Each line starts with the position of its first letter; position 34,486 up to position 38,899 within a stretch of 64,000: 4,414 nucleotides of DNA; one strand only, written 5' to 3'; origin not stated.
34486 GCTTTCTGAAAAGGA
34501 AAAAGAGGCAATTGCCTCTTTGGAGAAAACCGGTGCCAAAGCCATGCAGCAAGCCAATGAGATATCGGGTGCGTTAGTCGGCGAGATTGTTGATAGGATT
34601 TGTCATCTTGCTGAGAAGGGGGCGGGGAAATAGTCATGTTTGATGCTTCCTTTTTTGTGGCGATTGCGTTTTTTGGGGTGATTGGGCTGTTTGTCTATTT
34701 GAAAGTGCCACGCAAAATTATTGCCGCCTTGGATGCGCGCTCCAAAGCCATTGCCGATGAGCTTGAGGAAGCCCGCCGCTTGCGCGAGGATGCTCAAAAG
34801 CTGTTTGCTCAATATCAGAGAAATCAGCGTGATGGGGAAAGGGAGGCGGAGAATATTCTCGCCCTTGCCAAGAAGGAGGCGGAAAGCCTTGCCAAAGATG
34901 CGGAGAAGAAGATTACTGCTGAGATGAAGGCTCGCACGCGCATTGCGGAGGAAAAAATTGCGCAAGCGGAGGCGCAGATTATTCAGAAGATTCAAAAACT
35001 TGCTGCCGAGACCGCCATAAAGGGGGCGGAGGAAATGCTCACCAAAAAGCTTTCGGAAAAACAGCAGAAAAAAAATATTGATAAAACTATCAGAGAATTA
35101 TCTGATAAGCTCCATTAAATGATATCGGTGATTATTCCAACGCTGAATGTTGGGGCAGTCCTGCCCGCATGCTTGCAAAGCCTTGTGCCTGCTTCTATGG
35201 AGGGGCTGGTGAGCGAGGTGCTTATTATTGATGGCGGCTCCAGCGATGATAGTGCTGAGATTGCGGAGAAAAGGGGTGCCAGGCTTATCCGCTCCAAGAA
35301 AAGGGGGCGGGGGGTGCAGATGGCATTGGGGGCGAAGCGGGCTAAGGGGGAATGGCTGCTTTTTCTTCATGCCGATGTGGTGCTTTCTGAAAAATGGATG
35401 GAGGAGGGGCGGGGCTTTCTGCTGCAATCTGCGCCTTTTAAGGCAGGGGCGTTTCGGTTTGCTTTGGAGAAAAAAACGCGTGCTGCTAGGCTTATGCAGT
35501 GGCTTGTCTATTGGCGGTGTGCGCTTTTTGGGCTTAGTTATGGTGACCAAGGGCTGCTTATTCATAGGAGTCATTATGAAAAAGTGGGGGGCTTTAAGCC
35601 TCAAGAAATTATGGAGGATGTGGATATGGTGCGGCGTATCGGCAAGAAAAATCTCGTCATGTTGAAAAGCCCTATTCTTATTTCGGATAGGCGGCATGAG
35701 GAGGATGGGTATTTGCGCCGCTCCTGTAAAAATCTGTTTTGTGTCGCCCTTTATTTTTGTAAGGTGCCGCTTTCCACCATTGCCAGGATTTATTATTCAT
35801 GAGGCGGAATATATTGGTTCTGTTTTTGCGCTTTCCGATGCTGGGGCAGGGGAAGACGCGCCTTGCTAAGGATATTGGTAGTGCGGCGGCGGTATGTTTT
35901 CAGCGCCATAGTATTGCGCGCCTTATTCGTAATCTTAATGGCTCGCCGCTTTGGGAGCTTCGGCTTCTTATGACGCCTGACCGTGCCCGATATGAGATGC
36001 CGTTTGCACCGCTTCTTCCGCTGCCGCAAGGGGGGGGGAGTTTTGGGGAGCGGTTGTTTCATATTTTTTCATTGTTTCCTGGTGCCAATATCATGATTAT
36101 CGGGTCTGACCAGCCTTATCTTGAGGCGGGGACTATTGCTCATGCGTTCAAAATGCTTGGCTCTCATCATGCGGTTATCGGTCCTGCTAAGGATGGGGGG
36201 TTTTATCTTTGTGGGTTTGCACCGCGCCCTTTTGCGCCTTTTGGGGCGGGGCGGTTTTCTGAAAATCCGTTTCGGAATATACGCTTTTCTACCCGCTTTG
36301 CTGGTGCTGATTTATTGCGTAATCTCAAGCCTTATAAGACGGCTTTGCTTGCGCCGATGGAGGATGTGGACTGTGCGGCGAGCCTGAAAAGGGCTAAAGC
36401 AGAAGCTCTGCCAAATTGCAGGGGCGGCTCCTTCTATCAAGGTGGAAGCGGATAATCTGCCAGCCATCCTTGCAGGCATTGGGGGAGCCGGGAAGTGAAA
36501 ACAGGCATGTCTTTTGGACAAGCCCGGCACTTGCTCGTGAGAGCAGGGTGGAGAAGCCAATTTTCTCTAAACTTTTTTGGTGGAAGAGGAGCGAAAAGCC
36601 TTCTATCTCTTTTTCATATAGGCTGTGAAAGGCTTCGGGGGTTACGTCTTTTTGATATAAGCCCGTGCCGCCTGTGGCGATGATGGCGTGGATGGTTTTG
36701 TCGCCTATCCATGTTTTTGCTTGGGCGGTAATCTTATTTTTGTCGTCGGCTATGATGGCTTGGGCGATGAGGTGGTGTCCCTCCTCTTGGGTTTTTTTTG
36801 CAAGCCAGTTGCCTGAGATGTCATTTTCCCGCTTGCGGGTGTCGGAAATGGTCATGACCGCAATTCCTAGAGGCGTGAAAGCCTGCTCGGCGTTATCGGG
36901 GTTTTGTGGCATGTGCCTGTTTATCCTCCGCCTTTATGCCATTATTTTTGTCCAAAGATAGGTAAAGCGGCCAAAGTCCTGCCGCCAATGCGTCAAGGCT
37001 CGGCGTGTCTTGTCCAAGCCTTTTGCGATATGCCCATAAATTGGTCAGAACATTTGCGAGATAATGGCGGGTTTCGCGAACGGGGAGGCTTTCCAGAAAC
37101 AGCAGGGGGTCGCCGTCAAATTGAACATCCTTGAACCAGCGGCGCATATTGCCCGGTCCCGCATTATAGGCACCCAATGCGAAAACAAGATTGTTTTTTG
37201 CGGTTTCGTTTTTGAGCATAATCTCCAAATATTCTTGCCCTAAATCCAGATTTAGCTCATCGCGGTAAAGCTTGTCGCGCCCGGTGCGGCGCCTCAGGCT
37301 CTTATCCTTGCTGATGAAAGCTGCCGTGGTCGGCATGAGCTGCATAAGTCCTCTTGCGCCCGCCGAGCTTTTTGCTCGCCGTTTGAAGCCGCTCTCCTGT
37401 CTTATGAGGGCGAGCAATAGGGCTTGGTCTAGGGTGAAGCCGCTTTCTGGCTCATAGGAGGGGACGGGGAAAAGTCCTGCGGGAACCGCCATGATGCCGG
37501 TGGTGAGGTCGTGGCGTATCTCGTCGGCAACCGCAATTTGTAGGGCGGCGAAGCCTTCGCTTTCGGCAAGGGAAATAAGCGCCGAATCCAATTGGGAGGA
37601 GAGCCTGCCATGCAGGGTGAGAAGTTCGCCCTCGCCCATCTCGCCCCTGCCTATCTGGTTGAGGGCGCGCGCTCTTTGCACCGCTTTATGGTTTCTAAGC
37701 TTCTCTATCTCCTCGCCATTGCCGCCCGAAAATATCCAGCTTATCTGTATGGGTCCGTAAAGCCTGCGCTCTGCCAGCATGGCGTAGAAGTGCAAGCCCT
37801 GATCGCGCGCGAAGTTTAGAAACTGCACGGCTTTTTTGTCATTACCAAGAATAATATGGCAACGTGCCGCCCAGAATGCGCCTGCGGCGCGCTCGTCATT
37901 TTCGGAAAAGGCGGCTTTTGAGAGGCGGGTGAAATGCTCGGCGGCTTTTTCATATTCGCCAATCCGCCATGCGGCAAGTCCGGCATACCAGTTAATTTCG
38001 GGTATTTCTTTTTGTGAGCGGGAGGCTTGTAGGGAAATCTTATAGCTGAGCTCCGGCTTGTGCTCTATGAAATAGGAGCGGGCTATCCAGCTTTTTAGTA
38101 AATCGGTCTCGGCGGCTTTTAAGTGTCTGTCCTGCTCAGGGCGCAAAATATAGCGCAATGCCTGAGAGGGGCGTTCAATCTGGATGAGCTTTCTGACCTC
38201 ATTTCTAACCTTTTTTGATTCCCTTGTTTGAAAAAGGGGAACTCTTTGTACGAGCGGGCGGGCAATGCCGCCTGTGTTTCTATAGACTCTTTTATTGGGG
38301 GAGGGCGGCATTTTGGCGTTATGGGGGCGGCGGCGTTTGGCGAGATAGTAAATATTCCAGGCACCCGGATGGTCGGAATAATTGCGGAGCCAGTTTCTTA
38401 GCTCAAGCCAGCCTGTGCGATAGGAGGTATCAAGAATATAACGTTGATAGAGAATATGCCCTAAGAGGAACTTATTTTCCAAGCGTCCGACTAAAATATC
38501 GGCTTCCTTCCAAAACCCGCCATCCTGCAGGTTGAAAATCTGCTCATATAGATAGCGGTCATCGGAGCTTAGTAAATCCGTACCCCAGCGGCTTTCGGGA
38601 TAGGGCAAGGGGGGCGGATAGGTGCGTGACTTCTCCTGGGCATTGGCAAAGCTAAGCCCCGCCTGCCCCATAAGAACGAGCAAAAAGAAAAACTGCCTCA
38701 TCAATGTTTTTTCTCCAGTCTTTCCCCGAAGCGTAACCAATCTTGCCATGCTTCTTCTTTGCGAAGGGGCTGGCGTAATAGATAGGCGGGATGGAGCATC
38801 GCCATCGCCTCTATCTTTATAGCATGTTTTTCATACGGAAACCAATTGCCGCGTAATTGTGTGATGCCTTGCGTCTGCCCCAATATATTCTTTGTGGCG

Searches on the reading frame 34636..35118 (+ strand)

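Call 49: search_protein_families(library=pfam, proteins=[window:34636-35118:+], max_evalue=0.001)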
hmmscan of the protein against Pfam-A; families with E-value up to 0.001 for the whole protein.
window:34636-35118:+ (160 aa): 2 families
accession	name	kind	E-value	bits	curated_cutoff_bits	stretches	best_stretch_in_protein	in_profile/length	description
PF00430.23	ATP-synt_B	-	1.4e-19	70.9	28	1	7-135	4-131/132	ATP synthase B/B' CF(0)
PF05405.19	Mt_ATP-synt_B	-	1.5e-10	41.4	21.7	1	4-155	15-162/163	Mitochondrial ATP synthase B chain precursor (ATP-synt_B)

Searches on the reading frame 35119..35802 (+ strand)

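Call 49: search_protein_families(library=pfam, proteins=[window:35119-35802:+], max_evalue=0.001)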
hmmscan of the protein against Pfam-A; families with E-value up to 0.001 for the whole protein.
window:35119-35802:+ (227 aa): 3 families
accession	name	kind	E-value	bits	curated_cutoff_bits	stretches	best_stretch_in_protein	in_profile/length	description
PF00535.33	Glycos_transf_2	-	6.1e-20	72.3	23.3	1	3-97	1-99/168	Glycosyl transferase family 2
PF10111.15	Glyco_tranf_2_2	-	3.1e-06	27.3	27.3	0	33-92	31-97/276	Glycosyltransferase like family 2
PF13641.12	Glyco_tranf_2_3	-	9.3e-05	23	27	1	2-96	3-106/230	Glycosyltransferase like family 2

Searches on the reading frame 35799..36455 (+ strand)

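Call 49: search_protein_families(library=pfam, proteins=[window:35799-36455:+], max_evalue=0.001)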
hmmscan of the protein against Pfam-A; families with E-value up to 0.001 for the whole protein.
window:35799-36455:+ (218 aa): 1 family
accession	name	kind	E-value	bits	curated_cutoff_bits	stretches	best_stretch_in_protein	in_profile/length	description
PF09837.15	DUF2064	-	2.7e-20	72.8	25.8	1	46-165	5-120/120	Uncharacterized protein conserved in bacteria (DUF2064)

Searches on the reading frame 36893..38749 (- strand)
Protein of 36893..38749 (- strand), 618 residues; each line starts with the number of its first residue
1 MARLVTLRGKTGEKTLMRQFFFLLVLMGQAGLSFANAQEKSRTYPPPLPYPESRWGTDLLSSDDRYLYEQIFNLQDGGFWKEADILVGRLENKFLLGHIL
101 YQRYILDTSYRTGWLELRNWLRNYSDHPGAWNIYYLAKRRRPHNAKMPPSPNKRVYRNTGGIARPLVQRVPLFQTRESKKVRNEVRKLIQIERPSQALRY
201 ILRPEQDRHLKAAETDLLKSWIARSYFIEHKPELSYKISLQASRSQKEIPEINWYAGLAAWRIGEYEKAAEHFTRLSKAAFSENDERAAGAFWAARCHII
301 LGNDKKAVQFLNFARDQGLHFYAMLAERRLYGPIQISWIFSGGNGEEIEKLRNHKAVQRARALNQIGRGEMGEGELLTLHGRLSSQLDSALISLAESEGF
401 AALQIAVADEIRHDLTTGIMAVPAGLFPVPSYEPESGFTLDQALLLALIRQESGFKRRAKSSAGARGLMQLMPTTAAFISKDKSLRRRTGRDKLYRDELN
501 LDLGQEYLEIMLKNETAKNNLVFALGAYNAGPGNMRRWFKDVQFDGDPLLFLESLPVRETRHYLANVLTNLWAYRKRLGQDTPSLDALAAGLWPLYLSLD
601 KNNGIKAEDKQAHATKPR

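Call 49: search_protein_families(library=pfam, proteins=[window:36893-38749:-], max_evalue=0.001)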
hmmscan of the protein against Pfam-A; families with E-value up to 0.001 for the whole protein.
window:36893-38749:- (618 aa): 2 families
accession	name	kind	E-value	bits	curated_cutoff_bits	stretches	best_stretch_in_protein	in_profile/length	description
PF01464.25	SLT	-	6.7e-25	87.4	21.3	1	436-543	8-109/117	Transglycosylase SLT domain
PF13432.12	TPR_16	-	0.00015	22.6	32.7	1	257-312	4-55/65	Tetratricopeptide repeat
